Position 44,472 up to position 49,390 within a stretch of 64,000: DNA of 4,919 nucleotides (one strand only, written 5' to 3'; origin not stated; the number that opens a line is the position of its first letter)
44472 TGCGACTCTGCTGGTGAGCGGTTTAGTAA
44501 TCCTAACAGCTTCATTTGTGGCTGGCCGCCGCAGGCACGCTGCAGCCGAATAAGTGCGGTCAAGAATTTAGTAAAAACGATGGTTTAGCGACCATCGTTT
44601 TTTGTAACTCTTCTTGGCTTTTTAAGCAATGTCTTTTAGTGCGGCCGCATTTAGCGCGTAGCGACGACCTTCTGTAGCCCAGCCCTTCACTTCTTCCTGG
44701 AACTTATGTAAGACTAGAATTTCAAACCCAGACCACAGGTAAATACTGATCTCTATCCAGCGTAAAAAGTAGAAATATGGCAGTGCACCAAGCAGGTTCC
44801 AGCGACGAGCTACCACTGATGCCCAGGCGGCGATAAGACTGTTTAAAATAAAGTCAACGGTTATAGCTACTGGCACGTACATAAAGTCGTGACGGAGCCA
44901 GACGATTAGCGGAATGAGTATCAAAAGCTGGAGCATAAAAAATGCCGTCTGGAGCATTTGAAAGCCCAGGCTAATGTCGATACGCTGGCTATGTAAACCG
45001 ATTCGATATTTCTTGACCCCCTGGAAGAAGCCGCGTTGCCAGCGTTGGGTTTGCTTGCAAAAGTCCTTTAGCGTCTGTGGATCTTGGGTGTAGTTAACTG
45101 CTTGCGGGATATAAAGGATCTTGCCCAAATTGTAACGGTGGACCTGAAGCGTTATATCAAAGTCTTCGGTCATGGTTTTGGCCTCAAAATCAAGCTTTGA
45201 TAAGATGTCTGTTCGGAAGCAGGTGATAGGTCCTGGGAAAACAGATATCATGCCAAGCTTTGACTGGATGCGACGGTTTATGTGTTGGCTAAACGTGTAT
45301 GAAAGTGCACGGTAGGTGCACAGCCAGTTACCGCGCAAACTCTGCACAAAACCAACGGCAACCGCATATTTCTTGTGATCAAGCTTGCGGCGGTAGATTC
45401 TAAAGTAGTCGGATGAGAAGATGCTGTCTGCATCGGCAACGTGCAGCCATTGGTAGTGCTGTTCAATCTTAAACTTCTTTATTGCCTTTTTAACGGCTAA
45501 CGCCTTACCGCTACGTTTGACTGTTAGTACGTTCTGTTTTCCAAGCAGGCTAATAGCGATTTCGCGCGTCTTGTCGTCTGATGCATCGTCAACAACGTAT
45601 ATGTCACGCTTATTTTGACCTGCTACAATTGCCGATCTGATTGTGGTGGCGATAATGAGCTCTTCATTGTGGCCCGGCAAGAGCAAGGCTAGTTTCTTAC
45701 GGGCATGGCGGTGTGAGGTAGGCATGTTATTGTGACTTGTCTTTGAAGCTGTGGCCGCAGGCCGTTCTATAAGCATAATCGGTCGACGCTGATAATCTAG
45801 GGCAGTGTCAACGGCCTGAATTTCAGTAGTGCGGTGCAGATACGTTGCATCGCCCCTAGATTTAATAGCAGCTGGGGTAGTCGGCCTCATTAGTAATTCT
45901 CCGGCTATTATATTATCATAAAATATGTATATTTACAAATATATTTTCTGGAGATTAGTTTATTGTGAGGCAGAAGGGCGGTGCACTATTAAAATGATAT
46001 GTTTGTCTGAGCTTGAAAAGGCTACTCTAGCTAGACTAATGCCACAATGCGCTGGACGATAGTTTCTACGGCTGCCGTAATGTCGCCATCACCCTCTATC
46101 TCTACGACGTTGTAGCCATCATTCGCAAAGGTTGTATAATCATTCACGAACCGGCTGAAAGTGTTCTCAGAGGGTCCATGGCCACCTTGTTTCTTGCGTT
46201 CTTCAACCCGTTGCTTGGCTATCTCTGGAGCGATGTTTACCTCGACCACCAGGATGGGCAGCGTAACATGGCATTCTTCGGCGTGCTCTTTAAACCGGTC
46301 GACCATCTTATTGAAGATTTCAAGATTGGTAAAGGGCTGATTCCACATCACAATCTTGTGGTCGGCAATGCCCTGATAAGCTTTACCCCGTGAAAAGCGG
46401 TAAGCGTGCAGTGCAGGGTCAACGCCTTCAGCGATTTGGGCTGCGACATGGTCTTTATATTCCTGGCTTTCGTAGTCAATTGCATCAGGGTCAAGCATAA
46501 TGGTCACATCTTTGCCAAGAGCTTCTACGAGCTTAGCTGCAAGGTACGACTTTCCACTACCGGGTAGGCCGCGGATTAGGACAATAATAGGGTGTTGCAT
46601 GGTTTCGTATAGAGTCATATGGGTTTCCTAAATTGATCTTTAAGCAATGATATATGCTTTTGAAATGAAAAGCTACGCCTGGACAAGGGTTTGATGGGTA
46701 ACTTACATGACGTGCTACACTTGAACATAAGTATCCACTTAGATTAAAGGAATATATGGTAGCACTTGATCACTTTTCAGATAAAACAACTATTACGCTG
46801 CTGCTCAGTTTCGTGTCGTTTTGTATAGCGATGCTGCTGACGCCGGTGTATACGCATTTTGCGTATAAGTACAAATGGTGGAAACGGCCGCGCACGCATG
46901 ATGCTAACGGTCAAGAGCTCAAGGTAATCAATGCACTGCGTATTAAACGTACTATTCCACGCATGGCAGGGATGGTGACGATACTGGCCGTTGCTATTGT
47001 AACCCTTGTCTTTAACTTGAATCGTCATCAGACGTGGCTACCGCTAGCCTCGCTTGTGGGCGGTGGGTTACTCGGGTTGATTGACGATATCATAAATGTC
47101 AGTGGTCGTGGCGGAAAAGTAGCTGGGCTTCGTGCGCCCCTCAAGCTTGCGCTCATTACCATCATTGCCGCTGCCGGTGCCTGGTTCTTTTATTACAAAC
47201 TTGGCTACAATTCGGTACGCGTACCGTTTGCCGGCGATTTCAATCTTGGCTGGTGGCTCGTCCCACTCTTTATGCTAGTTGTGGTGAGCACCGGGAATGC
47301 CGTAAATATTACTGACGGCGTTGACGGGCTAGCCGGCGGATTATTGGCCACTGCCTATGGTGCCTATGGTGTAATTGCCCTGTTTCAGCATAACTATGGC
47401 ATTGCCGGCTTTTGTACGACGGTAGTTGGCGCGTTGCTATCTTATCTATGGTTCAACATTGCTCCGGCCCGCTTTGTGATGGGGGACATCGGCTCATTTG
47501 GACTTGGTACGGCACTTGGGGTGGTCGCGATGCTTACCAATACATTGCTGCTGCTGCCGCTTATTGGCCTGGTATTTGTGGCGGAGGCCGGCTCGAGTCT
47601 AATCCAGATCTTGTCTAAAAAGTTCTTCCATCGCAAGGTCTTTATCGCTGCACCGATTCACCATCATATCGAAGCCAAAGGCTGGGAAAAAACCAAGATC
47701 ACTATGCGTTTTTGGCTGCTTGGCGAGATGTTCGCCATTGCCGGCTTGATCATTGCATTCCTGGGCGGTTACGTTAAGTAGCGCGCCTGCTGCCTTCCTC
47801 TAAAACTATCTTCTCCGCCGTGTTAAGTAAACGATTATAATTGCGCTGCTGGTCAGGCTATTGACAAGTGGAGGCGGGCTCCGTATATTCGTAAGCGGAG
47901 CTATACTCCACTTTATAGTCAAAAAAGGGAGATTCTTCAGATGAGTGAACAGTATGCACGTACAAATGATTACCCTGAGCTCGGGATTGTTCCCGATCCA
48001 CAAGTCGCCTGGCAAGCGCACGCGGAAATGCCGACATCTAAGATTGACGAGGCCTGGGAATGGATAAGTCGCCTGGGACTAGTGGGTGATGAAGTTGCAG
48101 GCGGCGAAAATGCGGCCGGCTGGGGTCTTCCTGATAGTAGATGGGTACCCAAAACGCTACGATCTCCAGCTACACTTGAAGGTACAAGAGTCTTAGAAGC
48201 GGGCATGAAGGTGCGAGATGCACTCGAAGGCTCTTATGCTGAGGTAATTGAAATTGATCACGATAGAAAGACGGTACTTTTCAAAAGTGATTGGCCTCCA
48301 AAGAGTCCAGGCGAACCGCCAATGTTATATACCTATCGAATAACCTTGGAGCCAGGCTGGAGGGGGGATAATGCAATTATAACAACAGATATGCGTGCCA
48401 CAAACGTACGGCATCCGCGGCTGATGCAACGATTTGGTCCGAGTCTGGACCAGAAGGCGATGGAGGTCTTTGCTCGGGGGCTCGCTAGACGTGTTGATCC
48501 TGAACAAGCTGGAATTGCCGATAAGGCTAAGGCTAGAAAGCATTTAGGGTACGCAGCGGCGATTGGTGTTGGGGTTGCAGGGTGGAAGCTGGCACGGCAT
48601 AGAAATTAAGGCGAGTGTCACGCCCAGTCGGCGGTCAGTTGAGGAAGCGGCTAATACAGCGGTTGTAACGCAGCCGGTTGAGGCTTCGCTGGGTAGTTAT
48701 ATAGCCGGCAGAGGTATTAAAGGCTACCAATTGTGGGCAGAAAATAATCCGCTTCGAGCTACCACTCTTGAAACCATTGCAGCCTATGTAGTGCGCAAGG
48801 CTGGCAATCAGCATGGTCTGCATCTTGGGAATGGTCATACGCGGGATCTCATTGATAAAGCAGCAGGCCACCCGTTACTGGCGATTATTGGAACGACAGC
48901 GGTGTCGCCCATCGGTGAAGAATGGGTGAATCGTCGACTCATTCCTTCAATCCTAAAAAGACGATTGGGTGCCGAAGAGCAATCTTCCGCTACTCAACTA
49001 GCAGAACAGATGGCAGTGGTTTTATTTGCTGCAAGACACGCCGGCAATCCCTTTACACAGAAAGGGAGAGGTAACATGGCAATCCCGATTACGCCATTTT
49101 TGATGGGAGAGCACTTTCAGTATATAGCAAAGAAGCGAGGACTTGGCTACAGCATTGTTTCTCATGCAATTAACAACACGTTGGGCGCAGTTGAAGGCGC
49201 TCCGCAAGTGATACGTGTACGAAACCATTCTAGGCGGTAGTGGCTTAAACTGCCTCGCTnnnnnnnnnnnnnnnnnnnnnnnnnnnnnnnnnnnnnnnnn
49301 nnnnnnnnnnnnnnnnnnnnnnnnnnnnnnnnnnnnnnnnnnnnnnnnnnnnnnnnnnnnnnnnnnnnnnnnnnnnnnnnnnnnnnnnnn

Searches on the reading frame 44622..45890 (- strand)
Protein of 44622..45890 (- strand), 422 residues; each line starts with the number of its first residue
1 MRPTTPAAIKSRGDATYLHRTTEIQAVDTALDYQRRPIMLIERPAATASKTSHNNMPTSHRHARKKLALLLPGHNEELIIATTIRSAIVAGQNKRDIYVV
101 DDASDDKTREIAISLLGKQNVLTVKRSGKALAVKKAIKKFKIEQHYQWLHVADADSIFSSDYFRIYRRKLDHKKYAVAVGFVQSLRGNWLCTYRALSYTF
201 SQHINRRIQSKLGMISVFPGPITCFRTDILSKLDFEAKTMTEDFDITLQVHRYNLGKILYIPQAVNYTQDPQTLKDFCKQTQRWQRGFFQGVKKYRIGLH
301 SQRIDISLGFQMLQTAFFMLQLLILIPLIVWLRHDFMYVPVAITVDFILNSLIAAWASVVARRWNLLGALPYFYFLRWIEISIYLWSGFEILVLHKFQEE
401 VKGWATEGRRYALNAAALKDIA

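Call 72: search_protein_families(library=pfam, proteins=[window:44622-45890:-], max_evalue=0.0001)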
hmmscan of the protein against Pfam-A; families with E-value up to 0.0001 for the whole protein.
window:44622-45890:- (422 aa): 4 families
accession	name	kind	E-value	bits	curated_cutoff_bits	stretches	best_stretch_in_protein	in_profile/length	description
PF13641.12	Glyco_tranf_2_3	-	7.5e-19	69.1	27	1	67-287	3-230/230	Glycosyltransferase like family 2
PF13632.12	Glyco_trans_2_3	-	5e-18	66.1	27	1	151-344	4-191/198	Glycosyl transferase family group 2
PF00535.33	Glycos_transf_2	-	8e-13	49.1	23.3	1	71-209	4-143/168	Glycosyl transferase family 2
PF13704.12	Glyco_tranf_2_4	-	1.3e-05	26.1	27.5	1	74-158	1-84/98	Glycosyl transferase family 2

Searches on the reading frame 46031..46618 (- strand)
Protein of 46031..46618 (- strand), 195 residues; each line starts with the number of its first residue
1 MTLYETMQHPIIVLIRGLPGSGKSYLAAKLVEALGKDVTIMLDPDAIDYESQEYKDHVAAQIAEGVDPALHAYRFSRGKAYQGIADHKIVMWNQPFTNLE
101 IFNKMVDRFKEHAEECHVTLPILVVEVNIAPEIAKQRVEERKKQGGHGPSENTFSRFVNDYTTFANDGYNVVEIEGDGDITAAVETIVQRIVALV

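Call 72: search_protein_families(library=pfam, proteins=[window:46031-46618:-], max_evalue=0.0001)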
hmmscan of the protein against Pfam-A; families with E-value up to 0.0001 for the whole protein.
window:46031-46618:- (195 aa): 2 families
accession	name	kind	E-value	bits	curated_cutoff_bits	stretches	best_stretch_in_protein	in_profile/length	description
PF13671.12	AAA_33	-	2e-10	41.6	27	1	13-148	2-125/143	AAA domain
PF06414.18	Zeta_toxin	-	2.2e-08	34.2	22.3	1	5-144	11-150/199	Zeta toxin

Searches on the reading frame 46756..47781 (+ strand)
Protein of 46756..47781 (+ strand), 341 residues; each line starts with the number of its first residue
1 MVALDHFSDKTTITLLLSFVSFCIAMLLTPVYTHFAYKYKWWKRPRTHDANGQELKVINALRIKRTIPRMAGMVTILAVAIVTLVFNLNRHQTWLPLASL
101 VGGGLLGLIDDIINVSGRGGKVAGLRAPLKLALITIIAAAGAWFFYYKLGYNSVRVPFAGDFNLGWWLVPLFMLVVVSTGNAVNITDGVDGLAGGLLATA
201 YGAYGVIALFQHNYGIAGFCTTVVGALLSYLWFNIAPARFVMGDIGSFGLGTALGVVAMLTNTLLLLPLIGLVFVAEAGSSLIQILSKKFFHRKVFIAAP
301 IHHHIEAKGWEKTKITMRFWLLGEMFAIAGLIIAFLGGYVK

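Call 73: search_protein_families(library=pfam, proteins=[window:46756-47781:+], max_evalue=0.0001)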
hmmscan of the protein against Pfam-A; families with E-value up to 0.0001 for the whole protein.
window:46756-47781:+ (341 aa): 1 family
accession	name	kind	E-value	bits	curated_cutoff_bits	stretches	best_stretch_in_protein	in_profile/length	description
PF00953.26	Glycos_transf_4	-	4e-28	98.8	27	1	97-260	5-158/160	Glycosyl transferase family 4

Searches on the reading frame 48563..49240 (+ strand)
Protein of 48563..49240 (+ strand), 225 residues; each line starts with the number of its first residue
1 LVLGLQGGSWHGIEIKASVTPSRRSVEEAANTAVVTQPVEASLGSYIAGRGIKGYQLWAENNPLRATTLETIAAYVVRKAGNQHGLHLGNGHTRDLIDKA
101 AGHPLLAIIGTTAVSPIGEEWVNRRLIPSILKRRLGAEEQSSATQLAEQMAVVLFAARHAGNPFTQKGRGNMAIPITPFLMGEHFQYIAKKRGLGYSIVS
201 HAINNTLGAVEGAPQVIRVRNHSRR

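Call 73: search_protein_families(library=pfam, proteins=[window:48563-49240:+], max_evalue=0.0001)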
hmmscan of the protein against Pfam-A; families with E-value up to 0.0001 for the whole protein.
window:48563-49240:+ (225 aa): 1 family
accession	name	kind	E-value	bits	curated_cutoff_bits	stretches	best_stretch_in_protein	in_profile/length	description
PF02517.21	Rce1-like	-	1.9e-08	34.9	22.4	1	103-206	3-92/93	Type II CAAX prenyl endopeptidase Rce1-like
